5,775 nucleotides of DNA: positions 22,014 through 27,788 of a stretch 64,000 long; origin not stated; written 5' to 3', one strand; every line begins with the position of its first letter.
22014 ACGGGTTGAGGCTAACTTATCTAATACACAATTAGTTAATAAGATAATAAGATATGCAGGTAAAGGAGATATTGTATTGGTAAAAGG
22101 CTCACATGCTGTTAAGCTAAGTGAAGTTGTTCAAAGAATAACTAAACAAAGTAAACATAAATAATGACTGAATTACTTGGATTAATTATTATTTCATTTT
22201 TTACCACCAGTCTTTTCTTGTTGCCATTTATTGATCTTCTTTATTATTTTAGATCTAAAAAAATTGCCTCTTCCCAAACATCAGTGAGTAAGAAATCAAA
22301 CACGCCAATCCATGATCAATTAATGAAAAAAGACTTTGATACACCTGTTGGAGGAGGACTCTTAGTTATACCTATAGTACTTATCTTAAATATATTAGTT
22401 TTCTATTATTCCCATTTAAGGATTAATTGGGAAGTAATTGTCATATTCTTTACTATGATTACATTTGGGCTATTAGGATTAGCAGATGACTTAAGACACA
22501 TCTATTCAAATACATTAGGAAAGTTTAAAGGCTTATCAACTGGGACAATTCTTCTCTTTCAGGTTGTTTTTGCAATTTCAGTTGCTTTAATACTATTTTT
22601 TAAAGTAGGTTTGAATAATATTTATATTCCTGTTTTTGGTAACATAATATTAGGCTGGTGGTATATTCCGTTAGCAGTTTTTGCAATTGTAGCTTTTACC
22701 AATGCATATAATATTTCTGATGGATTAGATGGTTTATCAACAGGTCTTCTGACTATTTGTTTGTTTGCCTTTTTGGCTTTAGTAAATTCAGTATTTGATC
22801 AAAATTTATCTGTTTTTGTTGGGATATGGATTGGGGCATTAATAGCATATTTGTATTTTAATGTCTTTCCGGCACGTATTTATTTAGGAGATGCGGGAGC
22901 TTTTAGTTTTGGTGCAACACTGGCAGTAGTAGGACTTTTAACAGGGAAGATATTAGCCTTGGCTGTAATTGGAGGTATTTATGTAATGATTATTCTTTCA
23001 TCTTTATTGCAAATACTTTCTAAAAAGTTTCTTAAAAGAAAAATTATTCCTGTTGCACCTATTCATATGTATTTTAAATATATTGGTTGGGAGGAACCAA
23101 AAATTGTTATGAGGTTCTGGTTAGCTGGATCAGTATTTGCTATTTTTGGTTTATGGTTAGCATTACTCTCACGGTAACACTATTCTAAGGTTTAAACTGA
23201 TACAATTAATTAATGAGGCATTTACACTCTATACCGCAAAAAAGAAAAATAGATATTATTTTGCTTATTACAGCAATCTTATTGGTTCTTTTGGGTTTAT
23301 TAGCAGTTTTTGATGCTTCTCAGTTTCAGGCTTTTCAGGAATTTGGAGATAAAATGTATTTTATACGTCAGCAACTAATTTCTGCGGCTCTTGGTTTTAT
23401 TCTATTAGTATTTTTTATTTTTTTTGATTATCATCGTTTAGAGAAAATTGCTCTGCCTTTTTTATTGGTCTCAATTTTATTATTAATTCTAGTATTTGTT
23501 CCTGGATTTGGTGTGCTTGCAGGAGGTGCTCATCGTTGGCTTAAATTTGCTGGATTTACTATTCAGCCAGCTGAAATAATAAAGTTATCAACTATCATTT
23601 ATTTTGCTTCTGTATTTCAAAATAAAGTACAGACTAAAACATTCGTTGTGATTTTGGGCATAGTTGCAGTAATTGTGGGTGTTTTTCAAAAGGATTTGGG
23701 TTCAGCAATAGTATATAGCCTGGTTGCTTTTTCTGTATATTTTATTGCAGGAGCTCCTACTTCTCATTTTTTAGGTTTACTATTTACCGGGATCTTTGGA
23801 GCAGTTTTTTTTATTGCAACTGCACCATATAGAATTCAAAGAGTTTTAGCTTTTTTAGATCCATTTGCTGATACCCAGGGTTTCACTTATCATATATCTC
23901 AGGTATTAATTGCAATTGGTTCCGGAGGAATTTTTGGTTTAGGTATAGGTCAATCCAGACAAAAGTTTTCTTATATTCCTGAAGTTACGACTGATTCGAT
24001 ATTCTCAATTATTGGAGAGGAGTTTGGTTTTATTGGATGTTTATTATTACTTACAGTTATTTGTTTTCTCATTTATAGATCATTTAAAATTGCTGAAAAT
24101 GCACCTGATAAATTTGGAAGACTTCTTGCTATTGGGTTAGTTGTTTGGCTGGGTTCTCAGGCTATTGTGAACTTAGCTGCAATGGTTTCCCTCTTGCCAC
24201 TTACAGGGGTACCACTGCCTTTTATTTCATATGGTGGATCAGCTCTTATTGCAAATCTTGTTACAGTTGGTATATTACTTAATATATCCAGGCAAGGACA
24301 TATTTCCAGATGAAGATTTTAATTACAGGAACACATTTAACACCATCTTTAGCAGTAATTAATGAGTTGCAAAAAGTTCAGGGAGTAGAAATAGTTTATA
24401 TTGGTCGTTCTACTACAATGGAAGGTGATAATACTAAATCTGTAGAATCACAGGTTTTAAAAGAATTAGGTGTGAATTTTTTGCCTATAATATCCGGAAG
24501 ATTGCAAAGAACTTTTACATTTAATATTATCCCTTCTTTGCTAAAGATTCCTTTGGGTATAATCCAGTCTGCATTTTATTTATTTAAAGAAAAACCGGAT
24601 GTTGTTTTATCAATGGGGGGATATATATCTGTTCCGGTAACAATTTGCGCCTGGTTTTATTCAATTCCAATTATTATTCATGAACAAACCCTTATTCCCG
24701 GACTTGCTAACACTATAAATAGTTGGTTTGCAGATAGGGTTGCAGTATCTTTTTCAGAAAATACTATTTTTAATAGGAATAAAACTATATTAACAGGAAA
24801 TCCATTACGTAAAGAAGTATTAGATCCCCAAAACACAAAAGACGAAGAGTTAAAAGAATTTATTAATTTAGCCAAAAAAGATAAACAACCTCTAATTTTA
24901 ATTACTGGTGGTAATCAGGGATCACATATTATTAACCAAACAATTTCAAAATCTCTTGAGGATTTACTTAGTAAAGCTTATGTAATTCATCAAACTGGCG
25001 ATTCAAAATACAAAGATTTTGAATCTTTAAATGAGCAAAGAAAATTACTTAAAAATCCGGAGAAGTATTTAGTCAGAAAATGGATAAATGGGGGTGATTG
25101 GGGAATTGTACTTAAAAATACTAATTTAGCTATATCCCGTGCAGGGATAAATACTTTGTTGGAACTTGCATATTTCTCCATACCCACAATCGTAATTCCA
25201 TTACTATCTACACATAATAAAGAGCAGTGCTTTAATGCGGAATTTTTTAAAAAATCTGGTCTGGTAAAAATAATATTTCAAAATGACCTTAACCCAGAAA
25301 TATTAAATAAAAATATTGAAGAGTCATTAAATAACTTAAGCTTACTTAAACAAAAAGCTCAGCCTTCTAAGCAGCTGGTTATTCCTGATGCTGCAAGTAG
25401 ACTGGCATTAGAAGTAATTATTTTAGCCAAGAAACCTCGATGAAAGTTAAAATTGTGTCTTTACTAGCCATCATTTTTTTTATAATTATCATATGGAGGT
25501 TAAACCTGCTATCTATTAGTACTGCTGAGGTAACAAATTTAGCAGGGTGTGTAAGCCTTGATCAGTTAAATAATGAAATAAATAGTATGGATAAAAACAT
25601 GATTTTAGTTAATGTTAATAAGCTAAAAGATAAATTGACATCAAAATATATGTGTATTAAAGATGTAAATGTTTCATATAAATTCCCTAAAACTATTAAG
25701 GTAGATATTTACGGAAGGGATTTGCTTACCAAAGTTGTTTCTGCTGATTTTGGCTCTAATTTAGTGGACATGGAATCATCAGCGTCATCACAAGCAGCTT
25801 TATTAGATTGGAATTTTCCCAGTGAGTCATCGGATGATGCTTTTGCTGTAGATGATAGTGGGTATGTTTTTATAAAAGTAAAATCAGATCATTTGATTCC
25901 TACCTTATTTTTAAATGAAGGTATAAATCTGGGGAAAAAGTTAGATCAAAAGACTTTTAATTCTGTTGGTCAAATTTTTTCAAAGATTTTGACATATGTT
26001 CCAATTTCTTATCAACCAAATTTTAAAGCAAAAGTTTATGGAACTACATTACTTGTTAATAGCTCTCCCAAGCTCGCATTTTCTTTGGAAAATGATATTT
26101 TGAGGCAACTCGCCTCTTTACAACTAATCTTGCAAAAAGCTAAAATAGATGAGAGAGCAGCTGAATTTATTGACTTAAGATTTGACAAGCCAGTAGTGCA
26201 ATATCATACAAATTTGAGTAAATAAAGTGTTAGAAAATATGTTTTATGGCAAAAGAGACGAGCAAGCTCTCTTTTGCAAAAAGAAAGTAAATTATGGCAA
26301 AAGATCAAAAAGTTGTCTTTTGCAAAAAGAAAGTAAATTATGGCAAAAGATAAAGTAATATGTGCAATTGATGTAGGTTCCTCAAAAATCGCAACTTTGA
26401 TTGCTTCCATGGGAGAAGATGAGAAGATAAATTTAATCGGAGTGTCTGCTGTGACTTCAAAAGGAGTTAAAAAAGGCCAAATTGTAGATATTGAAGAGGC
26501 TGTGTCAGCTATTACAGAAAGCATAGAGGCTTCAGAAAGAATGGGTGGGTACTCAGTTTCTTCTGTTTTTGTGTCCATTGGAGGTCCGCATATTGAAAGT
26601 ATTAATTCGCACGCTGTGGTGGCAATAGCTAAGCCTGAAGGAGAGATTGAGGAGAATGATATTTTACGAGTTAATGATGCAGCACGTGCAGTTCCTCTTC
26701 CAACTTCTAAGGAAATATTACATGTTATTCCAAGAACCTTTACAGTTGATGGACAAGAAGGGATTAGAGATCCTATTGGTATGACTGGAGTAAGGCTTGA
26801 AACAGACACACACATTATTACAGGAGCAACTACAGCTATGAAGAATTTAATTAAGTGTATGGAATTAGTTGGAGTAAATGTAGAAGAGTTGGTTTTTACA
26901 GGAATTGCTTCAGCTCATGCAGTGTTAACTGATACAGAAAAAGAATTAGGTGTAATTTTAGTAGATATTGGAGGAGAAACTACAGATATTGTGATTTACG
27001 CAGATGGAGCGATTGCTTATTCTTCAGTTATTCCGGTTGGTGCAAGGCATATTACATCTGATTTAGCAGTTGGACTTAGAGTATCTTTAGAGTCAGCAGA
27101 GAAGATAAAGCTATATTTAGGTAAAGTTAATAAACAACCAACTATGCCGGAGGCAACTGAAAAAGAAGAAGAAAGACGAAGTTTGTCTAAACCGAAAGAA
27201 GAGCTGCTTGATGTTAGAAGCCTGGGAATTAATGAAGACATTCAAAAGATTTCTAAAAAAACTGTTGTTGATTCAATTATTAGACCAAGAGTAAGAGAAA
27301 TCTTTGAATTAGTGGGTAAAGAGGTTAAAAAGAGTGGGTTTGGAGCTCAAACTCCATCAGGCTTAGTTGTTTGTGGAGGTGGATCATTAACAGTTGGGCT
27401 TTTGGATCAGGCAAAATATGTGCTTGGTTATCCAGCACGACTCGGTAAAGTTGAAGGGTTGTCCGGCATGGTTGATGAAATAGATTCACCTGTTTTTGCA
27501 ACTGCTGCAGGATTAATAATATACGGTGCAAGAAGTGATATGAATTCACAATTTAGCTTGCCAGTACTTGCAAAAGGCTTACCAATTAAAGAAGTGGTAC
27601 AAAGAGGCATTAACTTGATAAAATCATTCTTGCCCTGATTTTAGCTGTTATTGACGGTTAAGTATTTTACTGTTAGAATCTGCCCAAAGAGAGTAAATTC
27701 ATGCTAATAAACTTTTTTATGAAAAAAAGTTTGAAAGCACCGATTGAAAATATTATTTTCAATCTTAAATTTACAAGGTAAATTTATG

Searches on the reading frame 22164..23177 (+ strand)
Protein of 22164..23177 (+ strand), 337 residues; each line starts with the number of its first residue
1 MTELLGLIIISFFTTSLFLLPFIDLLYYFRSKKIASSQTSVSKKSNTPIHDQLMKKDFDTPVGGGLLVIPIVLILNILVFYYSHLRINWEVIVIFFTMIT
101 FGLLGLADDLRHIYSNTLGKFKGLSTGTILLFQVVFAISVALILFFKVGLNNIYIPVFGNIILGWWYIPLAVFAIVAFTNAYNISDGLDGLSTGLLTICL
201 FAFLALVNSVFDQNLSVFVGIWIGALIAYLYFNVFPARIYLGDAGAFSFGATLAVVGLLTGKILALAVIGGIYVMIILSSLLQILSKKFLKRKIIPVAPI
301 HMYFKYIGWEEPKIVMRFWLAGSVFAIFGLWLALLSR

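Call 36: search_protein_families(library=pfam, proteins=[window:22164-23177:+], max_evalue=0.0001)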
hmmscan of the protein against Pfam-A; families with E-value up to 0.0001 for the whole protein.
window:22164-23177:+ (337 aa): 1 family
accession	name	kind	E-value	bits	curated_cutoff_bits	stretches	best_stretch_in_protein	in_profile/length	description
PF00953.26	Glycos_transf_4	-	3.9e-26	92.4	27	1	92-259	2-158/160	Glycosyl transferase family 4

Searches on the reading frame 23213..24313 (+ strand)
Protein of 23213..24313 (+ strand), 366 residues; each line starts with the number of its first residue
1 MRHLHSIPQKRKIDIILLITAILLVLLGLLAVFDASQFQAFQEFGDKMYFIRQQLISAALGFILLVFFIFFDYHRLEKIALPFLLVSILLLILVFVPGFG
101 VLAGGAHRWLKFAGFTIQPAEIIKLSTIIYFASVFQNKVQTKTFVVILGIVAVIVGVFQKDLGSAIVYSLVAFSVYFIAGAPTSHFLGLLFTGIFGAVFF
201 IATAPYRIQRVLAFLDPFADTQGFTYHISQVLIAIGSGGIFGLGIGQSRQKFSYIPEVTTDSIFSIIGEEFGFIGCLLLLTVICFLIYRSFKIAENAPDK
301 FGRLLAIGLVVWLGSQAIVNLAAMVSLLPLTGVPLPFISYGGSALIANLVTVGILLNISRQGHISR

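Call 37: search_protein_families(library=pfam, proteins=[window:23213-24313:+], max_evalue=0.0001)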
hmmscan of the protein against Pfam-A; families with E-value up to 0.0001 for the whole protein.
window:23213-24313:+ (366 aa): 1 family
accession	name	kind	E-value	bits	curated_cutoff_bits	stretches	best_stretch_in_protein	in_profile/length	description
PF01098.24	FTSW_RODA_SPOVE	-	5.1e-102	341.9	26.4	1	17-361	4-353/356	Cell cycle protein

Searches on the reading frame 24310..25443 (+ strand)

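Call 37: search_protein_families(library=pfam, proteins=[window:24310-25443:+], max_evalue=0.0001)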
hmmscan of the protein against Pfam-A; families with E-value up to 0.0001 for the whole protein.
window:24310-25443:+ (377 aa): 2 families
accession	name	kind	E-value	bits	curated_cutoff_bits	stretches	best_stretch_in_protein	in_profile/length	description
PF04101.22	Glyco_tran_28_C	-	1.6e-25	90.5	22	1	196-364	2-165/166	Glycosyltransferase family 28 C-terminal domain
PF03033.26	Glyco_transf_28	-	1.5e-24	87.1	26.2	1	6-145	8-138/139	Glycosyltransferase family 28 N-terminal domain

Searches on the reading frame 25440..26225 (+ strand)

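Call 37: search_protein_families(library=pfam, proteins=[window:25440-26225:+], max_evalue=0.0001)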
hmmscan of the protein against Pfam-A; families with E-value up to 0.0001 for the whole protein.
window:25440-26225:+ (261 aa): 1 family
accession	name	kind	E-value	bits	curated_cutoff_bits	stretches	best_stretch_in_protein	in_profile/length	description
PF08478.15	POTRA_1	-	1e-06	29.3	23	1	48-90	26-66/69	POTRA domain, FtsQ-type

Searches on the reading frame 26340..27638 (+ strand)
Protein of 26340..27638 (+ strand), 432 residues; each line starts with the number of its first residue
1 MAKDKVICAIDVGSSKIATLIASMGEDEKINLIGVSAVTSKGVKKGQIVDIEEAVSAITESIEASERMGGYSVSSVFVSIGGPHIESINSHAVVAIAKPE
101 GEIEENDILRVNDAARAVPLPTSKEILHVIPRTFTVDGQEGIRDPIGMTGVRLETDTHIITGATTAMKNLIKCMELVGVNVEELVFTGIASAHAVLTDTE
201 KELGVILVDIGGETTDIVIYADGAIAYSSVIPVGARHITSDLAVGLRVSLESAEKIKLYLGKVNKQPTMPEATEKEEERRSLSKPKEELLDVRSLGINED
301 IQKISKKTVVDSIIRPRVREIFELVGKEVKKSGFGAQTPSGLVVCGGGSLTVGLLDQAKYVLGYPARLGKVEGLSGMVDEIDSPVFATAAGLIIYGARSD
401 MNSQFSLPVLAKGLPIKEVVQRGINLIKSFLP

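Call 37: search_protein_families(library=pfam, proteins=[window:26340-27638:+], max_evalue=0.0001)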
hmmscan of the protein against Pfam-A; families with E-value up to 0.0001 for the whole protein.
window:26340-27638:+ (432 aa): 4 families
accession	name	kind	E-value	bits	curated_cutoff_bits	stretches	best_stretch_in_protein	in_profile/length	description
PF14450.12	FtsA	-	9.7e-33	113.7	31.8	2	206-391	1-127/127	Cell division protein FtsA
PF02491.25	SHS2_FTSA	-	3.9e-30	104.5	25.4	1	82-161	1-79/79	SHS2 domain inserted in FTSA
PF06723.19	MreB_Mbl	-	4.5e-06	26.2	27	1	178-356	120-291/327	MreB/Mbl protein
PF11104.14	PilM_2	-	7.9e-05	22.2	27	0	190-258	167-235/340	Type IV pilus assembly protein PilM;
